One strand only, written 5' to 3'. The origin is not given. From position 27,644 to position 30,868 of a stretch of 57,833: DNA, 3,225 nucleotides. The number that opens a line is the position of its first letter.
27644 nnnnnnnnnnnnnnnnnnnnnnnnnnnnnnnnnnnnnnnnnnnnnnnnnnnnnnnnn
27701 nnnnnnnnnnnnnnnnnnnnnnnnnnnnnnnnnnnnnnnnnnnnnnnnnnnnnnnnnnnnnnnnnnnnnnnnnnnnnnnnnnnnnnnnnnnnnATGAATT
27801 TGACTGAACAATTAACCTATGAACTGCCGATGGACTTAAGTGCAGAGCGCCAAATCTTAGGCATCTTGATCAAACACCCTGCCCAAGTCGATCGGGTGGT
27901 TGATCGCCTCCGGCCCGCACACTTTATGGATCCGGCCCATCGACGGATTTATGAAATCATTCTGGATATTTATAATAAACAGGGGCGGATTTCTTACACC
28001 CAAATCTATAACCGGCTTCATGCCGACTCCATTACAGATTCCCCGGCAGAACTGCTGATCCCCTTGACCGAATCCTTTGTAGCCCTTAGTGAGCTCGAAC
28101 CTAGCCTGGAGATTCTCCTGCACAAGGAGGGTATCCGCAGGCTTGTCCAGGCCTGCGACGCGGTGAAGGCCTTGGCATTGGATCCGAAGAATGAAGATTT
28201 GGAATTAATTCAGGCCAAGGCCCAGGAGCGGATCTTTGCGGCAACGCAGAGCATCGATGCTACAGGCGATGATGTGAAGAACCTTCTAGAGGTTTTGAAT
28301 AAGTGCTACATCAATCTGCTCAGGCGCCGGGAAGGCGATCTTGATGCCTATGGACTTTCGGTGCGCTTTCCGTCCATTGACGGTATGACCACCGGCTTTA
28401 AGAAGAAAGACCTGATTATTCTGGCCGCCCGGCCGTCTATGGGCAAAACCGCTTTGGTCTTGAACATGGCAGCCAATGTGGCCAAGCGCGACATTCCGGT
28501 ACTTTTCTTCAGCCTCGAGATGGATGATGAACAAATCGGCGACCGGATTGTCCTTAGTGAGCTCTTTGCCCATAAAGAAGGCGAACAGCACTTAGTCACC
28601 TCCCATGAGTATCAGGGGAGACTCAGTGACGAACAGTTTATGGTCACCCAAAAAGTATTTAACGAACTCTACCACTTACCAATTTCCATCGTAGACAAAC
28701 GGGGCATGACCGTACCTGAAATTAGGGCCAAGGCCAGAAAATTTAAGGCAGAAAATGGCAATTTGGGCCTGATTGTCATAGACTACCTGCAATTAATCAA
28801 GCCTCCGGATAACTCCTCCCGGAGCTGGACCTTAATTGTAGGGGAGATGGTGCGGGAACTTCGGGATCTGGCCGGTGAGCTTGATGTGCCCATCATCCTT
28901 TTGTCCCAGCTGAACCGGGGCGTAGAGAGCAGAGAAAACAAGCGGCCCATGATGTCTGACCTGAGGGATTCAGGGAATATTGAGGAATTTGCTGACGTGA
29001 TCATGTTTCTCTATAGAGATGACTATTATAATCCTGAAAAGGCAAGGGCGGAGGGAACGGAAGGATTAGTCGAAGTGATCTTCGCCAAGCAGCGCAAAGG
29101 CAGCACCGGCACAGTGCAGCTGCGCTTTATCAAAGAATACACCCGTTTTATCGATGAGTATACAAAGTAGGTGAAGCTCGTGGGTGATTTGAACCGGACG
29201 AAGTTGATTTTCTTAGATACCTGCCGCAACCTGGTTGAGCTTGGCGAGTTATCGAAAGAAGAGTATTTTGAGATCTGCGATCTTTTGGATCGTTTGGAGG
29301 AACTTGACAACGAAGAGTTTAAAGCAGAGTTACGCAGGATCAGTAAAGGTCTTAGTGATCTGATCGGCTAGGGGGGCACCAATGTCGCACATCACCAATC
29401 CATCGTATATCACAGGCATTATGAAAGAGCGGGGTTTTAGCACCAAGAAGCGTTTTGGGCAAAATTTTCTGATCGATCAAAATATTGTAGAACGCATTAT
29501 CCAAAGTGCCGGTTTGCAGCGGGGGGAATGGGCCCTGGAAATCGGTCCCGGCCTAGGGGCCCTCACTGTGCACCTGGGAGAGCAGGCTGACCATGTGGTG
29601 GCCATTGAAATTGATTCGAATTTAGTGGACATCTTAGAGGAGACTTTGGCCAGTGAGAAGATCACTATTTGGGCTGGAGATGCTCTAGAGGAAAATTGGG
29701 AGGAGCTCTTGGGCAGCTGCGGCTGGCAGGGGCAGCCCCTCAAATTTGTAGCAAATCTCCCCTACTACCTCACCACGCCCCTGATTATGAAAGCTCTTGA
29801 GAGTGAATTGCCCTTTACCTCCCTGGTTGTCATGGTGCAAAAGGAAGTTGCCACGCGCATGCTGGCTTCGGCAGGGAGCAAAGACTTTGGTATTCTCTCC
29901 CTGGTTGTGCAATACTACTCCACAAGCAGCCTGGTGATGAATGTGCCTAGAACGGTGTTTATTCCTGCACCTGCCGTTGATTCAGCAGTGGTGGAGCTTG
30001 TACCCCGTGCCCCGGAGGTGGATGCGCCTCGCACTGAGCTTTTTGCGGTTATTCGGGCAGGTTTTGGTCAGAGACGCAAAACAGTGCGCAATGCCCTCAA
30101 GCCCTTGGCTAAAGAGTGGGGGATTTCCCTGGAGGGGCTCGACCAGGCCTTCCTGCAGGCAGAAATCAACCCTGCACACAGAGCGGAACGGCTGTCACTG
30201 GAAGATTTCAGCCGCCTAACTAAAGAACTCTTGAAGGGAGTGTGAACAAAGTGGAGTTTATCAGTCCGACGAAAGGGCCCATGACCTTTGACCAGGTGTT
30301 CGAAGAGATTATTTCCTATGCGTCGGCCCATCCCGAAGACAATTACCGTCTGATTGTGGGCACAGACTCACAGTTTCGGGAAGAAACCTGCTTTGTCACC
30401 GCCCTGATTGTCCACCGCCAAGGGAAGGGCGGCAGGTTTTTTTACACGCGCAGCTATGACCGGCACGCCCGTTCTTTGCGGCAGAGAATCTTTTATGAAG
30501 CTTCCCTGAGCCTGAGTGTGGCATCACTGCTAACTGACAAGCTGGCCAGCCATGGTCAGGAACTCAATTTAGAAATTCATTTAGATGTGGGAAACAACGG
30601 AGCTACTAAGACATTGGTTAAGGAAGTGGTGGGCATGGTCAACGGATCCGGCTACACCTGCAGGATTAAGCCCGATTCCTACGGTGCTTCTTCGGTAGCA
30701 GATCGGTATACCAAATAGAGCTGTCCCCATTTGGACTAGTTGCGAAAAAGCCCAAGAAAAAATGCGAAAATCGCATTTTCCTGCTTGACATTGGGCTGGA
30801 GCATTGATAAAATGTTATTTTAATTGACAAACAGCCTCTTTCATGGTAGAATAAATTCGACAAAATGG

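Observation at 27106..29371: Coupled DnaD-like / DnaB-helicase / 66-aa module: candidate non-canonical helicase-loading system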

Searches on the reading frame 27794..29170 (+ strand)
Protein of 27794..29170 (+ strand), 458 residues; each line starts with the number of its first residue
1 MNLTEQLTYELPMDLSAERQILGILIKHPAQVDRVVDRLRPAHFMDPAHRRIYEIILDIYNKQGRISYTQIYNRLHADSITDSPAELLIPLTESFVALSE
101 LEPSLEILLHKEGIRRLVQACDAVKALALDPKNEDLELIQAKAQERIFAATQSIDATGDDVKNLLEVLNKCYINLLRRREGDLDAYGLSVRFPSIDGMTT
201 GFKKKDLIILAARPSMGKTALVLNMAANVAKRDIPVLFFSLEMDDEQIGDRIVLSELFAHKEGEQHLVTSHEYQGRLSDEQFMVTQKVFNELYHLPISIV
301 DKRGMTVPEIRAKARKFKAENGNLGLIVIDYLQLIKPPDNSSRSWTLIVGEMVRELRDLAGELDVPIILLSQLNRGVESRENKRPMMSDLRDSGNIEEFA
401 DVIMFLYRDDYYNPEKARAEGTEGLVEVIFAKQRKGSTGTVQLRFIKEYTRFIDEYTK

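Call 3: search_protein_families(library=pfam, proteins=[window:27794-29170:+], max_evalue=0.01)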
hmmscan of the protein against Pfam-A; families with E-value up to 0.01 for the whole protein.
window:27794-29170:+ (458 aa): 4 families
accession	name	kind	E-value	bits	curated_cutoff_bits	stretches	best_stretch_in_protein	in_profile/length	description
PF03796.21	DnaB_C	-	2.9e-85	286.2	27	1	187-453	1-254/255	DnaB-like helicase C terminal domain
PF00772.26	DnaB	-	9.6e-16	58.1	23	1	11-107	2-100/103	DnaB-like helicase N terminal domain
PF13481.12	AAA_25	-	1.2e-10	41.8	27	1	185-373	12-190/195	AAA domain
PF08278.16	DnaG_DnaB_bind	-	0.0059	17.4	29.1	0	18-61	1-43/124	DNA primase DnaG DnaB-binding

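Call 4: search_protein_families(library=ncbifam, proteins=[window:27794-29170:+], max_evalue=0.01)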
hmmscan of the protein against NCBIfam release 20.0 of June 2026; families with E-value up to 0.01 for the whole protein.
window:27794-29170:+ (458 aa): 17 families
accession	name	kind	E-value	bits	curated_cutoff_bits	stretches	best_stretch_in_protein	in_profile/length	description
TIGR00665.1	DnaB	equivalog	3.4e-115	385.3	385.25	1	12-454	3-432/435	replicative DNA helicase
NF004384.0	PRK05748.1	equivalog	2.7e-103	346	525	1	12-454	11-441/452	replicative DNA helicase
TIGR03600.1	phage_DnaB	exception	2e-102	343.3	498.65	1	15-445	2-421/421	phage replicative helicase, DnaB family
NF005852.0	PRK07773.1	equivalog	2.5e-92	310.6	780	2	11-396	24-399/886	replicative DNA helicase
NF006306.0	PRK08506.1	equivalog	1.6e-89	300.7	596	1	14-456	6-452/472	replicative DNA helicase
NF006606.0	PRK09165.1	equivalog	3.2e-86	289.9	540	1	5-455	15-487/497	replicative DNA helicase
NF004109.0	PRK05595.1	equivalog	3.4e-80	269.9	737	1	10-454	7-437/444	replicative DNA helicase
NF006443.0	PRK08760.1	equivalog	2.9e-78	263.3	741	1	12-452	34-464/476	replicative DNA helicase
NF040583.1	dnaB_SPI-7_type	exception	4.3e-77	260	655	1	12-454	2-433/434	SPI-7-type island replicative DNA helicase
NF005424.0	PRK07004.1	equivalog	4.7e-75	252.9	834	1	12-453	16-449/460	replicative DNA helicase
NF005369.0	PRK06904.1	equivalog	1.5e-73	248.1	809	1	12-452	26-461/474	replicative DNA helicase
NF006458.0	PRK08840.1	equivalog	4.6e-68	230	884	1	12-456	21-456/464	replicative DNA helicase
NF004967.0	PRK06321.1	equivalog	5.1e-68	230.1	751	1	12-453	17-463/472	replicative DNA helicase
NF005945.0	PRK08006.1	equivalog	9.2e-68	229.2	898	1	12-456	28-463/471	replicative DNA helicase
NF005240.0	PRK06749.1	subfamily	4.6e-67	226.7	686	1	15-454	6-426/428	replicative DNA helicase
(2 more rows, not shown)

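Call 33: search_solved_structures(query=window:27794-29170:+, max_evalue=1e-20)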
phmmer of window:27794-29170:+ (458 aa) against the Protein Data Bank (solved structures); distinct sequences matched with E-value up to 1e-20: 13.
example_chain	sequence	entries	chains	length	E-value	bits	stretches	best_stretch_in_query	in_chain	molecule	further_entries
2vye_A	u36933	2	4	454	2.8e-75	257.1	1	12-454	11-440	REPLICATIVE DNA HELICASE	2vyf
2r6a_A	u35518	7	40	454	6.1e-74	252.7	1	12-454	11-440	Replicative helicase | Replicative DNA helicase DnaB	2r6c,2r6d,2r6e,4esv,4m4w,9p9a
4nmn_A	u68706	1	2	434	4.4e-64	220.2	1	11-453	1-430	Replicative DNA helicase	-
7t22_A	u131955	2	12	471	8.2e-64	219.3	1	12-455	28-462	Replicative DNA helicase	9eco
6bbm_A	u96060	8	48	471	1.1e-63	218.9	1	12-455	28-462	Replicative DNA helicase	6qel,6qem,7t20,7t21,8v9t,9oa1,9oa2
9dls_A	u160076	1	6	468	2.7e-63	217.6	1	12-455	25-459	Replicative DNA helicase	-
6t66_A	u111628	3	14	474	2.9e-63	217.5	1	12-455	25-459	Replicative DNA helicase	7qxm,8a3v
2q6t_A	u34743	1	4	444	5.4e-61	210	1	12-454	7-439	DnaB replication fork helicase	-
3bgw_A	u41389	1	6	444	5.5e-57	196.8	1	16-454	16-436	DNAB-Like Replicative Helicase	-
4zc0_A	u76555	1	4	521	1.3e-55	192.3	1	17-413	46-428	Replicative DNA helicase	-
6kza_A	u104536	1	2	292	1.7e-55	191.9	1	185-455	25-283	Replicative DNA helicase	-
3bh0_A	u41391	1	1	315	4.3e-54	187.3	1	154-454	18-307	DNAB-LIKE REPLICATIVE HELICASE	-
4a1f_A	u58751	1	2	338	8.2e-52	179.8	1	162-413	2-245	REPLICATIVE DNA HELICASE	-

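Call 34: search_dna_similar(query=window:27794-29170:+, collection=phages, mode=protein, max_rows=12)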
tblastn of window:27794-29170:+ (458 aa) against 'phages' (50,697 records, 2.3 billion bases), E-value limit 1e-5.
Records with a match: 1598; places in all: 1603; records where one place covers at least 80% of the query: 946.
Best place of each record, by identity: <60% 1598.
By first word of the organism name: Mycobacterium 268; Staphylococcus 123; Acinetobacter 116; Bacillus 99; Streptomyces 98; Escherichia 97; Salmonella 83; Pseudomonas 83; Gordonia 77; Paenibacillus 68; and 95 more.
By host as written in the record: - 200; Mycobacterium smegmatis mc2 155 180; Gordonia terrae 3612 58; Acinetobacter baumannii 53; Mycobacterium smegmatis mc#155 45; Escherichia coli 43; Pseudomonas aeruginosa 37; Paenibacillus larvae 37; and 418 more.
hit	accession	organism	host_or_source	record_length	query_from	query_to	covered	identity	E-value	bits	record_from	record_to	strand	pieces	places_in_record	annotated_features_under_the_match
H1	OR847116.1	Listeria phage LM 4-11-1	Listeria monocytogenes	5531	12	454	97%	37.5%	4e-71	250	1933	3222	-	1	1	record has no annotation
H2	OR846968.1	Listeria phage LM 4-11-1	Listeria monocytogenes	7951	12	454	97%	37.5%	4e-71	250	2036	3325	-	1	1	record has no annotation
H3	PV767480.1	Rossellomorea phage phiT1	Rossellomorea aquimaris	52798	9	454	97%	37.1%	5e-73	256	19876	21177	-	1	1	replicative DNA helicase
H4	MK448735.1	Streptococcus phage Javan349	Streptococcus oralis ATCC_49296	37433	11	452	97%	37.4%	3e-70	248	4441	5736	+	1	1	replicative DNA helicase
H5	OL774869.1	Streptococcus phage OlisA2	Streptococcus oralis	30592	11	452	97%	37.2%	4e-71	250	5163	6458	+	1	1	replicative DNA helicase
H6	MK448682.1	Streptococcus phage Javan143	Streptococcus dysgalactiae ERR085067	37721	11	452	97%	37.1%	3e-70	248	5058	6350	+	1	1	replicative DNA helicase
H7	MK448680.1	Streptococcus phage Javan139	Streptococcus dysgalactiae ERR085058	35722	1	452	99%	36.2%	5e-71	250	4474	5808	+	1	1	replicative DNA helicase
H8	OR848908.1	Listeria phage LM 4-14-1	Listeria monocytogenes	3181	21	454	95%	37.6%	5e-69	242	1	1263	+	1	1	record has no annotation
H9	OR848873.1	Listeria phage LM 4-14-1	Listeria monocytogenes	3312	21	454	95%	37.6%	6e-69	242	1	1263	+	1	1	record has no annotation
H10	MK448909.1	Streptococcus phage Javan330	Streptococcus mitis SK137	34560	11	452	97%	36.9%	1e-72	254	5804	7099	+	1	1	replicative DNA helicase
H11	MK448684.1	Streptococcus phage Javan151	Streptococcus dysgalactiae ERR109312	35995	11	452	97%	36.9%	1e-71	251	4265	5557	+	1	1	replicative DNA helicase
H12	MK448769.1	Streptococcus phage Javan471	Streptococcus pyogenes ERR448936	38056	11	452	97%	36.9%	1e-71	251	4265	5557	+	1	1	replicative DNA helicase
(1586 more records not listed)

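Call 53: search_dna_similar(query=window:27794-29170:+, collection=phages, mode=protein, max_rows=30, rows=spread, max_evalue=1e-30)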
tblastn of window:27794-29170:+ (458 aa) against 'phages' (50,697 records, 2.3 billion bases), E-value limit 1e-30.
Records with a match: 786; places in all: 786; records where one place covers at least 80% of the query: 583.
Best place of each record, by identity: <60% 786.
By first word of the organism name: Staphylococcus 118; Escherichia 95; Salmonella 81; Pseudomonas 79; Acinetobacter 63; Bacillus 37; Paenibacillus 34; Bacteriophage 33; Streptococcus 31; Enterobacteria 30; and 67 more.
By host as written in the record: - 106; Escherichia coli 43; Pseudomonas aeruginosa 37; Acinetobacter baumannii 31; Staphylococcus aureus 30; Paenibacillus larvae 18; Salmonella enterica subsp. enterica serovar Typhimurium 16; Bacillus subtilis 14; and 282 more.
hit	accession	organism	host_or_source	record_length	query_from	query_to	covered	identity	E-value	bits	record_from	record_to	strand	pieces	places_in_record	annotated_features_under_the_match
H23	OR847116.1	Listeria phage LM 4-11-1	Listeria monocytogenes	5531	12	454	97%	37.5%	4e-71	250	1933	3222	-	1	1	record has no annotation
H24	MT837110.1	Bacteriophage sp.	human fecal samples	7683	11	452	97%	35.0%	6e-57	208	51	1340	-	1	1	record has no annotation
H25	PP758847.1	Streptococcus phage phiGBSVK-B_GBSInt9.2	Streptococcus agalactiae JN_AR_GBS160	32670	11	452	97%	34.4%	6e-63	226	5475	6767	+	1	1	replicative DNA helicase DnaB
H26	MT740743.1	Ralstonia phage Hyacinthe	Ralstonia pseudosolanacearum I-31 ...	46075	2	454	99%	32.4%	1e-48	184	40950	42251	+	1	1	dnaB: replicative DNA helicase | hypothetical protein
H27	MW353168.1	Mycoplasma phage sp.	Mycoplasma anatis MYCAV788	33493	11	452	97%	32.5%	1e-55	205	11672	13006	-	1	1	replicative DNA helicase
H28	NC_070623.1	Bacillus phage vB_BspS_SplendidRed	Bacillus sp.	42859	17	454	96%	32.1%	4e-48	183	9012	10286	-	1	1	putative helicase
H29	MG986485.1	Escherichia phage SH2026Stx1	Escherichia coli O157:H7 SH2026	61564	21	455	95%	32.0%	3e-41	163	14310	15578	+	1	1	helicase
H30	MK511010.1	Pseudomonas phage vB_Pae_CF177c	Pseudomonas aeruginosa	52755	3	452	98%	30.5%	2e-42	166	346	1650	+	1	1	replicative DNA helicase | primosomal protein I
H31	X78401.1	Salmonella phage P22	-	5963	21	455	95%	31.2%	1e-40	161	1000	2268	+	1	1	protein 12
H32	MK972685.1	Salmonella phage SE10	Salmonella sp.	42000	21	455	95%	31.2%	1e-40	161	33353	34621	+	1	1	DNA helicase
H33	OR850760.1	Salmonella phage S.Inf 5-2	Salmonella enterica subsp. enterica ...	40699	21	455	95%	30.9%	6e-40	159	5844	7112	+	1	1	record has no annotation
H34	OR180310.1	Acinetobacter phage A832.1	Acinetobacter baumannii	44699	18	452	95%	30.7%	1e-47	181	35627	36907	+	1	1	putative replicative DNA helicase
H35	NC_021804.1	Cellulophaga phage phi39:1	Cellulophaga baltica NN015839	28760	12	454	97%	29.8%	9e-42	164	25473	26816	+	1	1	DnaB-like replicative helicase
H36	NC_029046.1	Sinorhizobium phage phiLM21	Sinorhizobium sp. LM21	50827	18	443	93%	30.3%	8e-40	158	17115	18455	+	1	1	DnaB-like replicative helicase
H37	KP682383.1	Escherichia phage PA30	Escherichia coli PA30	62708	9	441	95%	29.5%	2e-38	155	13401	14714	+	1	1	DNA helicase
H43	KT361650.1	Paenibacillus phage Willow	Paenibacillus larvae NRRL 2605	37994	1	454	99%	26.9%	6e-33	138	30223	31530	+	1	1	replicative DNA helicase | primosome component-like protein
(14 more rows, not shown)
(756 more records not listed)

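Call 54: get_annotated_region(hit=H3, flank=1500)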
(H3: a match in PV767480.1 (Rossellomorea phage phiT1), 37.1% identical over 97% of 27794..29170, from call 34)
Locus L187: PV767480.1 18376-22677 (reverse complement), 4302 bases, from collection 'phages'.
description: Rossellomorea phage phiT1, complete genome.
organism: Rossellomorea phage phiT1 (NCBI taxid 3440538)
taxonomy: Viruses
host: Rossellomorea aquimaris; source: soil; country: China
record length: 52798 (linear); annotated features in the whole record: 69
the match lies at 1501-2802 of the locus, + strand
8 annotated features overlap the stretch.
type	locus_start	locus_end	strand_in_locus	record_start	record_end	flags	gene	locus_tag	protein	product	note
CDS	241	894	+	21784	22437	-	-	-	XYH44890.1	DNA repair and recombination protein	gp34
CDS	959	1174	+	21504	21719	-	-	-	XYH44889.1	hypothetical protein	gp33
CDS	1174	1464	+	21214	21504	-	-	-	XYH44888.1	hypothetical protein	gp32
CDS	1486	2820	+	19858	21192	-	-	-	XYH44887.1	replicative DNA helicase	gp31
CDS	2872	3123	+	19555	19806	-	-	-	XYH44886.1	hypothetical protein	gp30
CDS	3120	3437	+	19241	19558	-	-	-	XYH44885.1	nucleoside triphosphate pyrophosphohydrolase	gp29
CDS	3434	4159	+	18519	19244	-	-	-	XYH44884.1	Thy1 protein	gp28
CDS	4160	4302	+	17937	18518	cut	-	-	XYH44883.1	Tdk protein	gp27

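Call 55: get_annotated_region(hit=H4, flank=1500)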
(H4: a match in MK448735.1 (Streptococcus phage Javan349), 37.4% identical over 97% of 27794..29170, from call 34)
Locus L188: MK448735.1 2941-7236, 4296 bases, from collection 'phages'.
description: Streptococcus phage Javan349, complete genome.
organism: Streptococcus phage Javan349 (NCBI taxid 2548119)
taxonomy: Viruses; Duplodnaviria; Heunggongvirae; Uroviricota; Caudoviricetes; Trabyvirinae
host: Streptococcus oralis ATCC_49296; source: -; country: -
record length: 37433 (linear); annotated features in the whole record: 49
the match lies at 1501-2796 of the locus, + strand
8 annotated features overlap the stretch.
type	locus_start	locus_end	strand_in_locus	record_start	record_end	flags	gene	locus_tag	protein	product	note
CDS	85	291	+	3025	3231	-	-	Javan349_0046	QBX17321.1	Cro/CI family transcriptional regulator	-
CDS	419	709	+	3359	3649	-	-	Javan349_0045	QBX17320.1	hypothetical protein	-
CDS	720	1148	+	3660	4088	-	-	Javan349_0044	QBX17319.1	hypothetical protein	-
CDS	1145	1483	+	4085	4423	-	-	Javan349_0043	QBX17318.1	hypothetical protein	-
CDS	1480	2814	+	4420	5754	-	-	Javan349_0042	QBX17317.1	replicative DNA helicase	-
CDS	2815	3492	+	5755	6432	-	-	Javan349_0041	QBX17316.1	hypothetical protein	-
CDS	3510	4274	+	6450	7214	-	-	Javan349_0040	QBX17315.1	replication initiator protein A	-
CDS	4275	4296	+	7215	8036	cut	-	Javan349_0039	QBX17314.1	helicase loader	Helicase loader DnaI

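Call 56: get_annotated_region(hit=H27, flank=300)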
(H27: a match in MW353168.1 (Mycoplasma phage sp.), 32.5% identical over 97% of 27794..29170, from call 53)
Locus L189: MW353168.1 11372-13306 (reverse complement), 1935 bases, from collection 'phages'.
description: Mycoplasma phage sp. isolate MYCAV788_Manat_putative_prophage_2 genomic sequence.
organism: Mycoplasma phage sp. (NCBI taxid 2806022)
taxonomy: Viruses
host: Mycoplasma anatis MYCAV788; source: cloaca; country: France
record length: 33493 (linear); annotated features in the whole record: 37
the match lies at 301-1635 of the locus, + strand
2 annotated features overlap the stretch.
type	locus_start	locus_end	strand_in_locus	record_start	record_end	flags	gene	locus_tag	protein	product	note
CDS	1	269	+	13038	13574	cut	-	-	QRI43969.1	hypothetical protein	-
CDS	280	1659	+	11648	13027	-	-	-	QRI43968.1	replicative DNA helicase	Replicative DNA helicase (DnaB)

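Call 57: get_annotated_region(hit=H28, flank=300)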
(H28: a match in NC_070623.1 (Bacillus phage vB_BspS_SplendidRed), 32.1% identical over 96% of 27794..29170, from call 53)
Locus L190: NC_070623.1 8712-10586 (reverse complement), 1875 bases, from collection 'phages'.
description: Bacillus phage vB_BspS_SplendidRed, complete genome.
organism: Bacillus phage vB_BspS_SplendidRed (NCBI taxid 2591379)
taxonomy: Viruses; Duplodnaviria; Heunggongvirae; Uroviricota; Caudoviricetes
host: Bacillus sp.; source: -; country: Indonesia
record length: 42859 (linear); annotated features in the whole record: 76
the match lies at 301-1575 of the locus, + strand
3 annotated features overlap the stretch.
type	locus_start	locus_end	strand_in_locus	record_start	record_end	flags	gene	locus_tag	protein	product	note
CDS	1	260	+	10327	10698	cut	-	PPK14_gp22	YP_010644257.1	helicase loader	gp22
CDS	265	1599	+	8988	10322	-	-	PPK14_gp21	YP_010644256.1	putative helicase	gp21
CDS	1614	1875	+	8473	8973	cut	-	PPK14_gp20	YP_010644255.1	hypothetical protein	gp20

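Call 58: get_annotated_region(hit=H31, flank=300)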
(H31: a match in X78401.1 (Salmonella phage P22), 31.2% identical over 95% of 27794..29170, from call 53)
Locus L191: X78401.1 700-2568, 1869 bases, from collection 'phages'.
description: Bacteriophage P22 right operon, orf 48, replication genes 18 and 12, nin region genes, ninG phosphatase, late control gene 23, orf 60, complete cds, late control region, start of lysis gene ...
organism: Salmonella phage P22 (NCBI taxid 2908168)
taxonomy: Viruses; Duplodnaviria; Heunggongvirae; Uroviricota; Caudoviricetes; Lederbergvirus; Lederbergvirus P22
host: -; source: -; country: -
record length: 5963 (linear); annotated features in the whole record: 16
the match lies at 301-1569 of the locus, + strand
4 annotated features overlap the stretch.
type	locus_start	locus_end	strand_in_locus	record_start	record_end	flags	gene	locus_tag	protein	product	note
CDS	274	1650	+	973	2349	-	-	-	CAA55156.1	protein 12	-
CDS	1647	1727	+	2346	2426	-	-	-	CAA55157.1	ninA protein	-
regulatory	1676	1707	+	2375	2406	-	-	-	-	terminator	inverted repeat; terminator tR2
CDS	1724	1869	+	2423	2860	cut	-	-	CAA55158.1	ninB protein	-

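Call 59: get_annotated_region(hit=H35, flank=300)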
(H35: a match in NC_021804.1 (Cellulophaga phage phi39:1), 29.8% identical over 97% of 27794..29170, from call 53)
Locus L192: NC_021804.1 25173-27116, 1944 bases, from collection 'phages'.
description: Cellulophaga phage phi39:1, complete genome.
organism: Cellulophaga phage phi39:1 (NCBI taxid 1327993)
taxonomy: Viruses; Duplodnaviria; Heunggongvirae; Uroviricota; Caudoviricetes
host: Cellulophaga baltica NN015839; source: seawater; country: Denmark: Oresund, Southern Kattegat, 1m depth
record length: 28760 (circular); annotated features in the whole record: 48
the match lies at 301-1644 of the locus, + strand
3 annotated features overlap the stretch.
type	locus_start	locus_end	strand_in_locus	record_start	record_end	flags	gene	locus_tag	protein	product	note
CDS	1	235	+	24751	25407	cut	-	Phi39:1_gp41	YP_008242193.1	replication initiation protein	annotation based on sequence similarity to CDD cl00088 and Pfam PF13730.1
CDS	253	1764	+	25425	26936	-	-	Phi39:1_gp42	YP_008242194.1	DnaB-like replicative helicase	annotation based on sequence similarity to NCBI YP_003714938, CDD TIGR00665, and PF03796.10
CDS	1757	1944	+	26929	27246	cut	-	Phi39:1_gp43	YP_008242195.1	HNH endonuclease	annotation based on sequence similarity to NCBI ZP_06372417, CDD cl00083, and Pfam PF01844.18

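Call 60: get_annotated_region(hit=H43, flank=300)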
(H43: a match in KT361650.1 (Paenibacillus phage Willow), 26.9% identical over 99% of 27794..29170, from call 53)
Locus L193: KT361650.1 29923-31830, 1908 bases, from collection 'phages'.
description: Paenibacillus phage Willow, complete genome.
organism: Paenibacillus phage Willow (NCBI taxid 1636262)
taxonomy: Viruses; Duplodnaviria; Heunggongvirae; Uroviricota; Caudoviricetes; Fernvirus; Fernvirus fern
host: Paenibacillus larvae NRRL 2605; source: -; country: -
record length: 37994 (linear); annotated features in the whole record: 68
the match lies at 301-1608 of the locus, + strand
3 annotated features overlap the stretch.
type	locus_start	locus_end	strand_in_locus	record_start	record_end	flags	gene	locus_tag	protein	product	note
CDS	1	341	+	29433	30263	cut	-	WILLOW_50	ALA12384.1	primosome component-like protein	-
CDS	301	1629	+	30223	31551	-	-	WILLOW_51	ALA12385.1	replicative DNA helicase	-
CDS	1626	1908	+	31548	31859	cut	-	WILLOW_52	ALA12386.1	hypothetical protein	-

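Call 61: get_annotated_region(hit=H34, flank=300)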
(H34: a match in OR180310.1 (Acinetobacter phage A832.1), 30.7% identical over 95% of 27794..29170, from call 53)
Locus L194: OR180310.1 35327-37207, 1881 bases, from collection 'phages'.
description: Acinetobacter phage A832.1, complete genome.
organism: Acinetobacter phage A832.1 (NCBI taxid 3075076)
taxonomy: Viruses; Duplodnaviria; Heunggongvirae; Uroviricota; Caudoviricetes; Obolenskvirus
host: Acinetobacter baumannii; source: -; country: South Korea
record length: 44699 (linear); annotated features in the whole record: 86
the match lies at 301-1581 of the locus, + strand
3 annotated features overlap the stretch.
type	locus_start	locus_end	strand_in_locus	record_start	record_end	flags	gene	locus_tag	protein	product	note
CDS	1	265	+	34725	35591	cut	-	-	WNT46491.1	hypothetical protein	-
CDS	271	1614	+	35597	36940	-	-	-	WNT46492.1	putative replicative DNA helicase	-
CDS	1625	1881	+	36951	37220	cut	-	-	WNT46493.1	hypothetical protein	-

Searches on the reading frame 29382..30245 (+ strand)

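Call 3: search_protein_families(library=pfam, proteins=[window:29382-30245:+], max_evalue=0.01)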
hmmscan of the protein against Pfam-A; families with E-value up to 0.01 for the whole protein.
window:29382-30245:+ (287 aa): 2 families
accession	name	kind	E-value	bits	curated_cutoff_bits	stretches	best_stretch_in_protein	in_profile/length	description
PF00398.26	RrnaAD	-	2.9e-62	210.6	24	1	19-283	2-261/263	Ribosomal RNA adenine dimethylase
PF13649.12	Methyltransf_25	-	0.0027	18.8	27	1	52-103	2-57/97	Methyltransferase domain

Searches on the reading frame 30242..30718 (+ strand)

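Call 3: search_protein_families(library=pfam, proteins=[window:30242-30718:+], max_evalue=0.01)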
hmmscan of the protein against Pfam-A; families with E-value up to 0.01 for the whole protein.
window:30242-30718:+ (158 aa): 1 family
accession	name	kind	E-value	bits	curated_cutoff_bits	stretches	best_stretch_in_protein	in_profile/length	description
PF04308.18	RNaseH_like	-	4.4e-59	199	25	1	18-158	1-145/145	Ribonuclease H-like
